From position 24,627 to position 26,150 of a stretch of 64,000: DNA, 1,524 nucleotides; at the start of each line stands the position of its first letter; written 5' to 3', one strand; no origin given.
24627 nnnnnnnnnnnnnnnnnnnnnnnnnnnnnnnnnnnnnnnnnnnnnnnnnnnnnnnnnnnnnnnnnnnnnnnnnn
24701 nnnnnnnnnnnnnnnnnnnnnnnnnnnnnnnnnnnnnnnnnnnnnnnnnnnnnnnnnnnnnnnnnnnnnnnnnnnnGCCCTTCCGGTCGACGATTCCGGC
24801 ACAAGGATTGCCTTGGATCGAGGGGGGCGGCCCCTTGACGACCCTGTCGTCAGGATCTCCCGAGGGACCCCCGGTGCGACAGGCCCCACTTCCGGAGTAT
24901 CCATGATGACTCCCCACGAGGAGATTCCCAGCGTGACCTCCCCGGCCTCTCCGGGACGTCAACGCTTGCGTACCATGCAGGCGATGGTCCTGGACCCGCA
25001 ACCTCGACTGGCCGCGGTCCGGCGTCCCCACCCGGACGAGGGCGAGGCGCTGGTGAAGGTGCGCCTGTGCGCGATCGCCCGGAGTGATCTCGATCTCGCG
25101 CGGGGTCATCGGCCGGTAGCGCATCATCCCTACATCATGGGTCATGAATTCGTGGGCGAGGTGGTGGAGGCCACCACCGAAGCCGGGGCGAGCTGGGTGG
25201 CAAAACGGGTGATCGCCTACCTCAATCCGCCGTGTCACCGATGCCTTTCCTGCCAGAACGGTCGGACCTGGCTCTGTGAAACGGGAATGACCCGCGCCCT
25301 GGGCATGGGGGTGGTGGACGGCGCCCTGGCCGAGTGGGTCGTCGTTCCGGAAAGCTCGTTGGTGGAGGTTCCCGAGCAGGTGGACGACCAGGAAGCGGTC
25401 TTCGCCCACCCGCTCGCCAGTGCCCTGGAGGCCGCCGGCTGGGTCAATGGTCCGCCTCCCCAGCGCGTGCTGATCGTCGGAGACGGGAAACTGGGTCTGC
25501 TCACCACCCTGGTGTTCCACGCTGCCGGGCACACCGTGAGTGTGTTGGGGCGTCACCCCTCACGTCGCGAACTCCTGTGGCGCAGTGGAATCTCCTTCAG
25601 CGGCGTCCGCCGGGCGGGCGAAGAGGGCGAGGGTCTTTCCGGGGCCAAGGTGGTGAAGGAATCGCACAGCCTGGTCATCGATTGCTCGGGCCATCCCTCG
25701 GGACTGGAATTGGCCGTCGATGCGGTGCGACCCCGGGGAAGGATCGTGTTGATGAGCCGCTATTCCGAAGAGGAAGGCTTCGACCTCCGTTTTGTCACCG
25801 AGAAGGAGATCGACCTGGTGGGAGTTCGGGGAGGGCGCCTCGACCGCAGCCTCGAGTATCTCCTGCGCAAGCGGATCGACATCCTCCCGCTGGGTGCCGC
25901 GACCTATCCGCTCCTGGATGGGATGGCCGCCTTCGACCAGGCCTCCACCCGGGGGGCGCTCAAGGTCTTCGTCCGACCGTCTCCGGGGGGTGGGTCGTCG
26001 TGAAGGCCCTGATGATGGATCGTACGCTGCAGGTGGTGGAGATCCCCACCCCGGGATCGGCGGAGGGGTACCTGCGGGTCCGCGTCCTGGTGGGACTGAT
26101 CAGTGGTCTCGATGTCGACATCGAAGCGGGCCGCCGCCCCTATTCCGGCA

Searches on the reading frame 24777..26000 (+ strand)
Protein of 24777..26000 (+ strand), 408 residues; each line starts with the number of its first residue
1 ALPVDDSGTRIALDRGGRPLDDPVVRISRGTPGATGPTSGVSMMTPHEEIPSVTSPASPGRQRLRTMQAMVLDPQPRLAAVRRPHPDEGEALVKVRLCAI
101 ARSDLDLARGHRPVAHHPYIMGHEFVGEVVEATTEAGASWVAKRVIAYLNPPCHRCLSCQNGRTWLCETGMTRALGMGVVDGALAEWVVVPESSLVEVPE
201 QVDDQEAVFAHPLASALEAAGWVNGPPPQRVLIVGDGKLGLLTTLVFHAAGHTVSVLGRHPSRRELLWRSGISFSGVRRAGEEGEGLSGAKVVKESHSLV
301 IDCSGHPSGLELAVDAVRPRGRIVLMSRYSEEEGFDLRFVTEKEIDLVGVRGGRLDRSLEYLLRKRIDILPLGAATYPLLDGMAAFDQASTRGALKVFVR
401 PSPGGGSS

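Call 27: search_protein_families(library=ncbifam, proteins=[window:24777-26000:+], max_evalue=0.001)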
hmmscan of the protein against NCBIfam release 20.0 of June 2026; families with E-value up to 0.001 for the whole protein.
window:24777-26000:+ (408 aa): 19 families
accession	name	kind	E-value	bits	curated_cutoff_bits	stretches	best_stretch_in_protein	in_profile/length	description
NF007489.0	PRK10083.1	equivalog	4.5e-34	117.9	376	1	70-351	4-283/339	Zn-dependent oxidoreductase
NF003808.0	PRK05396.1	equivalog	7.8e-33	113.8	380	1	78-398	15-337/341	L-threonine 3-dehydrogenase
TIGR00692.1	tdh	equivalog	1.9e-32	112.6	458.35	1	78-387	13-326/340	L-threonine 3-dehydrogenase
NF007375.0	PRK09880.1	equivalog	1.1e-29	103.3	469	1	87-392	26-333/344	L-idonate 5-dehydrogenase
TIGR03366.1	HpnZ_proposed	hypoth_equivalog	2.3e-26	92.7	328.1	1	84-326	1-252/315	putative phosphonate catabolism associated alcohol dehydrogenase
NF010344.0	PRK13771.1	subfamily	5.3e-26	91.4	349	1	69-368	3-299/334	putative alcohol dehydrogenase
NF041172.1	AcrlCoa_red_Thmprot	equivalog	4.3e-24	85.1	500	1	77-389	14-321/334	acryloyl-CoA reductase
NF041097.1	keto_inos_dh_IolM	equivalog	1e-21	77.1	450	1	61-399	25-387/389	scyllo-inosose 3-dehydrogenase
TIGR02822.1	adh_fam_2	subfamily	8.6e-20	71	283.5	1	80-271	19-209/329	zinc-binding alcohol dehydrogenase family protein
NF007642.0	PRK10309.1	equivalog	3.1e-19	69.4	550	1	67-328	1-261/347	galactitol-1-phosphate 5-dehydrogenase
NF006940.0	PRK09422.1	equivalog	3.8e-16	59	344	1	87-349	23-282/338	alcohol dehydrogenase AdhP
TIGR03201.1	dearomat_had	equivalog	3e-15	56.2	338.65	1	81-371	16-319/349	6-hydroxycyclohex-1-ene-1-carbonyl-CoA dehydrogenase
NF047908.1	AldhRedAhr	equivalog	1.4e-14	53.7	470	1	90-268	30-207/335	NADPH-dependent aldehyde reductase Ahr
TIGR03989.1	Rxyl_3153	subfamily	1.7e-14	53.9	440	1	85-182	23-120/370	NDMA-dependent alcohol dehydrogenase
TIGR01202.1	bchC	equivalog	2.3e-11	43.4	291.25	1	113-347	54-251/308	chlorophyll synthesis pathway protein BchC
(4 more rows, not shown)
